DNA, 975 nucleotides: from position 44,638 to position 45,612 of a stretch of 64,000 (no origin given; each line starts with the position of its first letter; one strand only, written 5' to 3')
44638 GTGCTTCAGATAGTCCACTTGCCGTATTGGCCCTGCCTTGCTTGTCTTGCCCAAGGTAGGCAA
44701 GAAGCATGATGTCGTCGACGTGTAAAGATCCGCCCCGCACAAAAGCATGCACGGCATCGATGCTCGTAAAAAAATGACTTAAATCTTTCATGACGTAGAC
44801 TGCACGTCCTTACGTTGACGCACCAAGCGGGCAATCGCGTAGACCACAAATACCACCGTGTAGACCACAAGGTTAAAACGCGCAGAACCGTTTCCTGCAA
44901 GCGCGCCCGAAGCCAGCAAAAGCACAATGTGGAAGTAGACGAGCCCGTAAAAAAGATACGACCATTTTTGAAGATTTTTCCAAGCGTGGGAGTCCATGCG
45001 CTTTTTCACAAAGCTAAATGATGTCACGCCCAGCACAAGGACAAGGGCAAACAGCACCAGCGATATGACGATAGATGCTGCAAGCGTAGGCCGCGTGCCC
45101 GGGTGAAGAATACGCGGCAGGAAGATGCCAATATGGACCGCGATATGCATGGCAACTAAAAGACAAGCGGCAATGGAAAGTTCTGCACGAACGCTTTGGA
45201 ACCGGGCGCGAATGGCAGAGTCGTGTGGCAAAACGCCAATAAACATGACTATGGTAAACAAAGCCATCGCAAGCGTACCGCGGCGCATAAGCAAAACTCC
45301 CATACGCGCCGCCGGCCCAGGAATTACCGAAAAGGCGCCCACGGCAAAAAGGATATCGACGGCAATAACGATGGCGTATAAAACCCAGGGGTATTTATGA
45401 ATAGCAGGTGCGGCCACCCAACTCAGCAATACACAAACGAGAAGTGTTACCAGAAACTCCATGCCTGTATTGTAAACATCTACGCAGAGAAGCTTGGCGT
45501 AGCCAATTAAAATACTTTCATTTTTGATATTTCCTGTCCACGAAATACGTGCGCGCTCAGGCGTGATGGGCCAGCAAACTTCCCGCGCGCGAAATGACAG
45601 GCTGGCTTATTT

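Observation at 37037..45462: Orphan Tat-lipoprotein molybdoenzyme cluster with no NrfD/DmsC anchor but a polyferredoxin, two TorD-like chaperones, two double-wHTH regulators and a YedZ-like membrane protein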

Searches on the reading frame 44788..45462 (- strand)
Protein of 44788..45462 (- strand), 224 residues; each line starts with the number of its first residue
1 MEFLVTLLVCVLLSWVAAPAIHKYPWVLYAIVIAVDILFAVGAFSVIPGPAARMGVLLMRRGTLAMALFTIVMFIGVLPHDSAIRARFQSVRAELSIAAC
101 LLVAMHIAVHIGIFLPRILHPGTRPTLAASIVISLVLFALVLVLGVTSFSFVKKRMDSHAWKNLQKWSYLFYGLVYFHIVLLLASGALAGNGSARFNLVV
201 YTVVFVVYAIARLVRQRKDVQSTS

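Call 3: search_protein_families(library=pfam, proteins=[window:44788-45462:-], max_evalue=0.01)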
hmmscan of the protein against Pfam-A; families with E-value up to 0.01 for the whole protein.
window:44788-45462:- (224 aa): 0 families

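Call 4: search_protein_families(library=ncbifam, proteins=[window:44788-45462:-], max_evalue=0.01)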
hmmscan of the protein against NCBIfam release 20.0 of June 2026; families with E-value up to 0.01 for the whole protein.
window:44788-45462:- (224 aa): 1 family
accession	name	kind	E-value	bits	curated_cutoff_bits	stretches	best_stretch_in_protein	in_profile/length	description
NF040998.1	MamZ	equivalog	3.4e-07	29.1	650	1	131-221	543-628/633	magnetosome biogenesis transporter MamZ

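Call 19: find_homologous_proteins(query=window:44788-45462:-, max_evalue=0.001)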
Query window:44788-45462:- (224 aa): 40 proteins with E <= 0.001 among 5556 candidates.
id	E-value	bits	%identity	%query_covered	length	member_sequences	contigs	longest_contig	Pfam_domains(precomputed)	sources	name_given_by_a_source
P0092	2.0e-134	464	100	100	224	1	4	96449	-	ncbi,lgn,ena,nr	ncbi:MAG: hypothetical protein IJ113_03190 [Eggerthellaceae bacterium]|nr:hypothetical protein [Egge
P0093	1.4e-104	366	77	99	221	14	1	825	-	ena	-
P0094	4.8e-84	299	74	85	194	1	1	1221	-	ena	-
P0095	5.6e-75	270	58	98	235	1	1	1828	PF01794.26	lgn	-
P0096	2.3e-71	258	56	98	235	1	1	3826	-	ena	-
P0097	9.9e-70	253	55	100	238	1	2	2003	-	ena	-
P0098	5.4e-47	178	44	100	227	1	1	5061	PF01794.26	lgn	-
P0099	1.0e-46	177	42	100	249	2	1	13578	PF01794.26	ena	-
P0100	6.1e-45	172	41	100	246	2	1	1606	-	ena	-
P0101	3.7e-44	169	44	100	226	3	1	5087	PF01794.26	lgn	-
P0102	1.5e-43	167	43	96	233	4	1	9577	PF01794.26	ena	-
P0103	7.6e-43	165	43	99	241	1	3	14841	PF01794.26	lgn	-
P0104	4.3e-42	162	42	100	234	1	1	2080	-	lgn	-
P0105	2.1e-40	157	41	93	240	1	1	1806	PF01794.26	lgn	-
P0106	2.2e-40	157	39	100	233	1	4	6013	PF01794.26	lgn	-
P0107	4.2e-40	156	42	100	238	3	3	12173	PF01794.26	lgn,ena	-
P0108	5.6e-40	155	41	100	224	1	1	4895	PF01794.26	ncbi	-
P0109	9.0e-40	155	43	100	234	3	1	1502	PF01794.26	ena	-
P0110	3.2e-39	153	40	100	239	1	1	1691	PF01794.26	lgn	-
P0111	3.6e-39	153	41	99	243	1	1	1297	PF01794.26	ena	-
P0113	9.4e-39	151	41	98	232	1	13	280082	-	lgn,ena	-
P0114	1.5e-38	151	39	100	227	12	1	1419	PF01794.26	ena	-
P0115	1.5e-38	151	39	99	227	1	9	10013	PF01794.26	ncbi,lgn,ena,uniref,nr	ncbi:MAG TPA: ferric reductase-like transmembrane domain-containing protein [Slackia equolifaciens]|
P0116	2.4e-38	150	38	100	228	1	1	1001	PF01794.26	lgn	-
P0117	4.5e-38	149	39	100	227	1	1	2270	PF01794.26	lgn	-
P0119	3.4e-37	146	39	100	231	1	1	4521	PF01794.26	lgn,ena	-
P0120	3.5e-36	143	38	100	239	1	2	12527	PF01794.26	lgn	-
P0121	2.9e-35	140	41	98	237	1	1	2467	PF01794.26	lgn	-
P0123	1.2e-34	138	37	100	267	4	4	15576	PF01794.26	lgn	-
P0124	1.3e-34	138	40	98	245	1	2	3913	PF01794.26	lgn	-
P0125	2.5e-34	137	39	94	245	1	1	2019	PF01794.26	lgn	-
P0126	5.8e-33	133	44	71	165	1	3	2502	PF01794.26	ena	-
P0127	9.2e-33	132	35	99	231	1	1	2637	PF01794.26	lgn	-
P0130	6.4e-28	116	36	96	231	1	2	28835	-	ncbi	-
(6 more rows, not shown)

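Call 22: search_protein_families(library=pfam, alignment_id=A2, max_evalue=0.01)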
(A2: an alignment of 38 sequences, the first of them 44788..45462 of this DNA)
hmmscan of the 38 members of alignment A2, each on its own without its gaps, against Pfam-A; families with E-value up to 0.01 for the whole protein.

A. member 1, window:44788-45462:- (224 aa): 0 families

B. families by the number of members that match (of 38 scanned): 5 families
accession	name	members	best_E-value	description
PF01794.25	Ferric_reduct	27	1e-08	Ferric reductase like transmembrane component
PF04114.19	Gaa1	2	0.0051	Gaa1-like, GPI transamidase component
PF03609.19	EII-Sor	1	0.0023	PTS system sorbose-specific iic component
PF14036.11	YlaH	1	0.0026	YlaH-like protein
PF01757.29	Acyl_transf_3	1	0.0066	Acyltransferase domain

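Call 24: predict_structure(alignment_id=A2)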
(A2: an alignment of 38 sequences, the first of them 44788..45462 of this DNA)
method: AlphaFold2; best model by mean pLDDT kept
length: 224 residues; sequences in the alignment: 38
mean_pLDDT: 89.2   pTM: 0.85
mean pLDDT of the five models: 89.2, 89.1, 87.4, 84.2, 81.7
residues with pLDDT >= 90: 139; 70-90: 76; 50-70: 9; < 50: 0
segments of 3 or more residues with pLDDT < 50: none
pLDDT, mean of each block of 10 residues (from residue 1): 91 96 95 91 75 70 90 94 93 95 91 81 81 92 91 89 90 94 89 91 96 92 77
secondary structure, 60 per line:
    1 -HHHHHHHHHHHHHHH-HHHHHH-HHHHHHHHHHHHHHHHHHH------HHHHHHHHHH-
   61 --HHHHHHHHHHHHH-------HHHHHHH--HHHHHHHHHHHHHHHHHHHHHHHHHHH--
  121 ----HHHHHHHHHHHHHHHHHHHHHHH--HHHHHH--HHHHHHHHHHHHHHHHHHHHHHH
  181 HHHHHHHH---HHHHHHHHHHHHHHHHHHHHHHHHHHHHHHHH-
elements in order: H2-16 H18-23 H25-43 H50-59 H63-75 H83-89 H92-118 H125-147 H150-155 H158-188 H192-223

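Call 26: fold_search(model_id=the predicted structure, library=pdb)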
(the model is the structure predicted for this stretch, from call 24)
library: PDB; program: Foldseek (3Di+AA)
matches with E <= 10: 153; with E <= 0.001: 0
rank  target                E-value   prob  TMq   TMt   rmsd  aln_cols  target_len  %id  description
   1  7tai_A                3.8e-02  1.00  0.54  0.31   7.3       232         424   15  Structure of STEAP2 in complex with ligands (released 2023-01-25)
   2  6y9b_A                5.0e-02  1.00  0.57  0.53   7.8       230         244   10  Cryo-EM structure of trimeric human STEAP1 bound to three Fab120.545 fragments (released 2020-05-20)
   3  8ucd_C                9.7e-02  0.99  0.48  0.45   8.6       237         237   10  Cryo-EM structure of human STEAP1 in complex with AMG 509 Fab (released 2023-11-22)
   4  8ucd_B                1.1e-01  1.00  0.52  0.49   8.0       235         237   11  Cryo-EM structure of human STEAP1 in complex with AMG 509 Fab (released 2023-11-22)
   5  8qt6                  1.3e-01  0.98  0.40  0.25   7.5       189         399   14  Cryo-EM structure of Streptococcus pneumoniae NADPH oxidase (released 2024-07-24)
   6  8qta                  1.4e-01  0.98  0.41  0.25   7.3       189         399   15  Cryo-EM structure of Streptococcus pneumoniae NADPH oxidase F397A mutant in complex with NADPH (released 2024-07-24)
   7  8ucd_A                1.6e-01  0.99  0.49  0.46   8.6       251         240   11  Cryo-EM structure of human STEAP1 in complex with AMG 509 Fab (released 2023-11-22)
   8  8u85_A                3.7e-01  0.77  0.39  0.18   7.3       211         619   14  Structural Basis of Human NOX5 Activation (released 2024-05-01)
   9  5zle                  5.4e-01  0.85  0.45  0.45   9.9       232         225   12  Human duodenal cytochrome b (Dcytb) in substrate free form (released 2018-10-31)
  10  5o0t                  5.6e-01  0.72  0.41  0.43   8.0       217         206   12  CRYSTAL STRUCTURE OF TRANS-MEMBRANE DOMAIN OF Cylindrospermum stagnale NADPH-OXIDASE 5 (NOX5) (released 2017-06-28)
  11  4o6y_B                9.9e-01  0.35  0.33  0.34  10.9       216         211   10  Crystal Structure of Cytochrome b561 (released 2014-02-05)
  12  4o7g_A                1.1e+00  0.30  0.32  0.34  11.3       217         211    9  Crystal Structure of Ascorbate-bound Cytochrome b561, crystal soaked in 1 M L-ascorbate for 40 minutes (released 2014-02-05)
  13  7udn_A                1.1e+00  0.08  0.15  0.13  21.5       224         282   10  Crystal structure of designed helical repeat protein RPB_PLP1_R6 in alternative conformation 2 (released 2023-03-22)
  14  4o7g_B                1.5e+00  0.25  0.33  0.34  10.7       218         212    9  Crystal Structure of Ascorbate-bound Cytochrome b561, crystal soaked in 1 M L-ascorbate for 40 minutes (released 2014-02-05)
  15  6pw4_B                1.5e+00  0.12  0.20  0.10  16.4       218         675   16  Cryo-EM Structure of Thermo-Sensitive TRP Channel TRP1 from the Alga Chlamydomonas reinhardtii in Detergent (released 2019-09-25)
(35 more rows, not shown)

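Call 27: search_solved_structures(query=A2, max_evalue=1, show_alignments=2)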
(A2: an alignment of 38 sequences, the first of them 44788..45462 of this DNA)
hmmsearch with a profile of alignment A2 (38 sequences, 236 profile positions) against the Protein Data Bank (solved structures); distinct sequences matched with E-value up to 1: 1.
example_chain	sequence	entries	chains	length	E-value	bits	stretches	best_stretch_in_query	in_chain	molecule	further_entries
6m6z_A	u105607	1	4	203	0.21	14.2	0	123-154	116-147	TMH4C4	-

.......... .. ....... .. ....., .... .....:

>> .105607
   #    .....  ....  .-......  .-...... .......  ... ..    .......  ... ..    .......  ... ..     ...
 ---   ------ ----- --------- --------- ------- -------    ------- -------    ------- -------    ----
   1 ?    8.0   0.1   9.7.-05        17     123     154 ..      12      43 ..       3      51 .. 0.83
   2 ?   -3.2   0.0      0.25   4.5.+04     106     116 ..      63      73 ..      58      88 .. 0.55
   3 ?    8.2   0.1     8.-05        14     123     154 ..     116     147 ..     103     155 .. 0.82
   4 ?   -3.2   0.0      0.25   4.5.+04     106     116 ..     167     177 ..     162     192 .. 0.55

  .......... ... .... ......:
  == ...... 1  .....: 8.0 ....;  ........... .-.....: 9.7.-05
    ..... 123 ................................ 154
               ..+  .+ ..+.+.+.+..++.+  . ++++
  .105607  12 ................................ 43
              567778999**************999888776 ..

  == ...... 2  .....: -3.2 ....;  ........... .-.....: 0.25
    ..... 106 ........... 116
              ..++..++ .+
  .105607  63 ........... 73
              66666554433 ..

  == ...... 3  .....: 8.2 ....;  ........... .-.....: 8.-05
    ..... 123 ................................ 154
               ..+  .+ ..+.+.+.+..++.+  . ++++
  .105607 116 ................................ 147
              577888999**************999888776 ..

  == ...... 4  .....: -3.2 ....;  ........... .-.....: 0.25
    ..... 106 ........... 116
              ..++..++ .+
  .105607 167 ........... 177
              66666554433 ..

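Call 28: find_encoding_contigs(protein=P0113, flank=6000, max_places=2)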
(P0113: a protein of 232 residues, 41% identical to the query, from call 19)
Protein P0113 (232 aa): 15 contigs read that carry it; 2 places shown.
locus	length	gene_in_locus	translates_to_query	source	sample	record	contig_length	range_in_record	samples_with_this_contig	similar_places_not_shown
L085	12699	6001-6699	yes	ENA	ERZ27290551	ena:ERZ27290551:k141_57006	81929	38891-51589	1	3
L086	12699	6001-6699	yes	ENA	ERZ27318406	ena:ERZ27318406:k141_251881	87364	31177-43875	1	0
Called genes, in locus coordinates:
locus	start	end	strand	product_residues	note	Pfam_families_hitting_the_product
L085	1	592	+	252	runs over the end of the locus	PF04976:DmsC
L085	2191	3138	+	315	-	PF00384:Molybdopterin (weak), PF01568:Molydop_binding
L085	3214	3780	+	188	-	PF13237:Fer4_10, PF13247:Fer4_11, PF12798:Fer4_3 (faint), PF12838:Fer4_7, PF13187:Fer4_9 (weak), PF12797:Fer4_2 (weak), PF00037:Fer4 (weak), PF13247:Fer4_11 (weak), +1 more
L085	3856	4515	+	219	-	PF02613:Nitrate_red_del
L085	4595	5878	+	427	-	PF04055:Radical_SAM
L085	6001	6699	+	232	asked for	-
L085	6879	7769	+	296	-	PF02661:Fic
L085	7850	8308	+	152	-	PF22513:FitA-like_RHH (faint)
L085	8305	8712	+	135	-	PF01850:PIN (weak)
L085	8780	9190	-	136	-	PF01850:PIN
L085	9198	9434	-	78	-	-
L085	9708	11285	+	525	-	PF00133:tRNA-synt_1, PF01406:tRNA-synt_1e, PF09334:tRNA-synt_1g, PF00133:tRNA-synt_1, PF08264:Anticodon_1 (weak), PF19303:Anticodon_3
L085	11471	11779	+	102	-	-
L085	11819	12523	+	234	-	PF01026:TatD_DNase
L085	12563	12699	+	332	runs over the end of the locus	PF02525:Flavodoxin_2, PF03358:FMN_red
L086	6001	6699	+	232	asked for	-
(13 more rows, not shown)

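Call 29: find_encoding_contigs(protein=P0130, flank=6000, max_places=1)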
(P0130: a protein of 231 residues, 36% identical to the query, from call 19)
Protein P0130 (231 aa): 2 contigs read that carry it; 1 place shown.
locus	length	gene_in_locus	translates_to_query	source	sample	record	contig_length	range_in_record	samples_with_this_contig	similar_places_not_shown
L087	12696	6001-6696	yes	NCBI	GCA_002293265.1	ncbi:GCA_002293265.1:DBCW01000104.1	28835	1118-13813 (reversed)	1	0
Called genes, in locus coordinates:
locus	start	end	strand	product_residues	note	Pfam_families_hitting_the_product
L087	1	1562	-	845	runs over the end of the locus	-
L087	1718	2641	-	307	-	PF10589:NADH_4Fe-4S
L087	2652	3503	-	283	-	-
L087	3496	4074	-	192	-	PF01257:2Fe-2S_thioredx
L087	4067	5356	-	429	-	-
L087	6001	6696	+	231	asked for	-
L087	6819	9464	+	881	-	PF00384:Molybdopterin, PF01568:Molydop_binding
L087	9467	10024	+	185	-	PF13237:Fer4_10 (faint), PF13247:Fer4_11, PF12838:Fer4_7, PF13187:Fer4_9, PF00037:Fer4 (weak), PF12797:Fer4_2 (weak), PF12837:Fer4_6 (weak)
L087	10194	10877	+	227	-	PF02613:Nitrate_red_del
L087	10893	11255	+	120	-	-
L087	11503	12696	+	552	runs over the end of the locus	PF11845:Tll0287-like, PF00672:HAMP, PF00512:HisKA, PF02518:HATPase_c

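Call 30: find_encoding_contigs(protein=P0123, flank=6000, max_places=1)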
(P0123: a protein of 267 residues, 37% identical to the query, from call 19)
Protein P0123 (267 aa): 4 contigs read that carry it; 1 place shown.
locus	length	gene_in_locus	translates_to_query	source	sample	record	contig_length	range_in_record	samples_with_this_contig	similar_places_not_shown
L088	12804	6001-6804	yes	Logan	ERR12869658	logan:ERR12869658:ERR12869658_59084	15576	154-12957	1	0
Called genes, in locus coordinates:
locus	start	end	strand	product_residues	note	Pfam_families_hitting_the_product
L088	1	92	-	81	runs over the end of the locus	?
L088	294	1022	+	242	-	-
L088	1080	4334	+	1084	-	PF04879:Molybdop_Fe4S4, PF00384:Molybdopterin, PF01568:Molydop_binding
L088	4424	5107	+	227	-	PF00037:Fer4 (faint), PF12797:Fer4_2 (weak), PF12837:Fer4_6 (faint), PF12838:Fer4_7 (faint), PF13237:Fer4_10, PF13247:Fer4_11, PF13187:Fer4_9 (weak)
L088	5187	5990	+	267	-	PF02613:Nitrate_red_del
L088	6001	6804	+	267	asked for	PF01794:Ferric_reduct (weak)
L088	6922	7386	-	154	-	PF13470:PIN_3, PF01850:PIN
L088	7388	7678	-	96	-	-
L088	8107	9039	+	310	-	PF00892:EamA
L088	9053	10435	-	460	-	PF03458:Gly_transporter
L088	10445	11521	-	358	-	PF00882:Zn_dep_PLPC (weak)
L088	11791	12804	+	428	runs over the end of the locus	PF07690:MFS_1, PF11700:ATG22, PF07690:MFS_1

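Call 31: find_encoding_contigs(protein=P0103, flank=6000, max_places=1)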
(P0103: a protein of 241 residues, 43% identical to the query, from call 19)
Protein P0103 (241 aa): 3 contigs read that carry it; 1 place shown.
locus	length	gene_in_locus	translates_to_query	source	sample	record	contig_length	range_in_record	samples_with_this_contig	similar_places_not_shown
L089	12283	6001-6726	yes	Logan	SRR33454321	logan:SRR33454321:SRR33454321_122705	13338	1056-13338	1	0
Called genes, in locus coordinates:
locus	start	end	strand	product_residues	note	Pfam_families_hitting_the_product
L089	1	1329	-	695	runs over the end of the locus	-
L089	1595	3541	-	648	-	PF00890:FAD_binding_2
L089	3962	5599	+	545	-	PF00196:GerE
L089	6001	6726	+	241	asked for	PF01794:Ferric_reduct (weak)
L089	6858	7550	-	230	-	PF03308:MeaB (faint), PF02492:cobW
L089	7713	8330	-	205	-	PF01381:HTH_3, PF12844:HTH_19 (weak), PF13560:HTH_31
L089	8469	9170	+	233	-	PF00226:DnaJ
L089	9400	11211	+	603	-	PF00009:GTP_EFTU, PF01926:MMR_HSR1 (weak), PF22042:EF-G_D2 (weak), PF03144:GTP_EFTU_D2, PF00679:EFG_C, PF21018:BipA_C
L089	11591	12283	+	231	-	?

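Call 48: find_related_loci(query=A2, collection=metagenome_contigs, flank=7000)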
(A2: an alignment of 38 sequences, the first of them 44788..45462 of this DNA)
Query A2 (224 aa) in metagenome_contigs; peptide patterns used: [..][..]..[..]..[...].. (x = any residue, [..] = any of these).
374 stretches matched a pattern; 271 encode a relative of the query (tblastn E <= 1e-3); the best 80 are kept; 80 distinct loci.
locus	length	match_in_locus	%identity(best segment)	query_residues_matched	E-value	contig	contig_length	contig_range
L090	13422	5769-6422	38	1-219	1e-45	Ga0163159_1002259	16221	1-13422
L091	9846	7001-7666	39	1-219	2e-43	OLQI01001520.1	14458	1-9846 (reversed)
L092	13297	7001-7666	42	1-219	3e-43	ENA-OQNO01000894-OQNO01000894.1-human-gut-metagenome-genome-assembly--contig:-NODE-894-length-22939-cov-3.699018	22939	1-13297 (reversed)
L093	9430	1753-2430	38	1-223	2e-43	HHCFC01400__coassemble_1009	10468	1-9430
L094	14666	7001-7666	38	1-219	9e-43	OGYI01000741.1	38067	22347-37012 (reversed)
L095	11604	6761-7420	42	1-219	4e-41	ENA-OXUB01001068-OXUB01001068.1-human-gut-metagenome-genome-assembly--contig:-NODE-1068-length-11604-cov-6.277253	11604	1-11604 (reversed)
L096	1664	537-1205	39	1-222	1e-41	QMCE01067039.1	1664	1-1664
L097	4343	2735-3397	40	1-222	8e-41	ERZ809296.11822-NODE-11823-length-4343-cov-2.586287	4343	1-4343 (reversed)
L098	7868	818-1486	40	1-224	1e-40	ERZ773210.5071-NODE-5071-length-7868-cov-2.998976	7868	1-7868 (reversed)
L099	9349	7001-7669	40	1-224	2e-40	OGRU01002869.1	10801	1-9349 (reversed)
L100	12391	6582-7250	40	1-224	2e-40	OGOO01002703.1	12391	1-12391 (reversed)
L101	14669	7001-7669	40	1-224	2e-40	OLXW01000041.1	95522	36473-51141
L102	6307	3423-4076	41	1-219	2e-40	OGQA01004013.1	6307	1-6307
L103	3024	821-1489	40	1-224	2e-40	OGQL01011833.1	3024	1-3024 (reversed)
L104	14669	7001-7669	40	1-224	1e-40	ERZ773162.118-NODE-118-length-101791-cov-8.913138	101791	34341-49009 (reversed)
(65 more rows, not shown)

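Call 79: search_protein_representatives(alignment_id=A2)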
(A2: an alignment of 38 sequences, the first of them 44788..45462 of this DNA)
Query: 38 sequences, 236 profile positions. Proteins with E-value up to 0.001 (for the whole library): 1199; up to 1e-10: 924; up to 1e-30: 526. The best 150 are listed.
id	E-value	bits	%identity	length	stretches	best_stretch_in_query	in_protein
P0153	5.3e-91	320.6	-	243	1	1-232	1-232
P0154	2.8e-83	295.3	-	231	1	1-226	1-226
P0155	1.6e-81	289.6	-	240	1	1-233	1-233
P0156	5.4e-81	287.9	-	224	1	1-223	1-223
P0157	3.4e-80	285.2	-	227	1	1-226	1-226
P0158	3.7e-80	285.1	-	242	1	1-230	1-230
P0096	2.0e-79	282.7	-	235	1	1-232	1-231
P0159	1.2e-78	280.2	-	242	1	1-229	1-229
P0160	1.3e-78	280.1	-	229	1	3-227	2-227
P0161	3.7e-78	278.6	-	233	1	1-228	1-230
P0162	8.7e-78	277.4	-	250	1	1-227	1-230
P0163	1.5e-77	276.6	-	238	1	1-231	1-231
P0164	2.2e-77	276.1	-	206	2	128-225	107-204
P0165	1.1e-76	273.8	-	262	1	12-226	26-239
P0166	1.2e-76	273.7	-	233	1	1-223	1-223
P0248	9.3e-59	215.1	-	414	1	1-228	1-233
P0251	2.2e-58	213.8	-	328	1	1-221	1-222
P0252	3.5e-58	213.2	-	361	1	1-218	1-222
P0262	4.2e-57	209.7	-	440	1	1-226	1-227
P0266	2.0e-56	207.4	-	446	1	1-227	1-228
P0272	1.0e-55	205.1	-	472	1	1-228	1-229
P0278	4.2e-55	203.1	-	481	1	1-223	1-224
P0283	1.0e-54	201.9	-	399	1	1-224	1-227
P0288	4.2e-54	199.8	-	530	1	1-228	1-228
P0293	8.6e-54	198.8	-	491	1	1-228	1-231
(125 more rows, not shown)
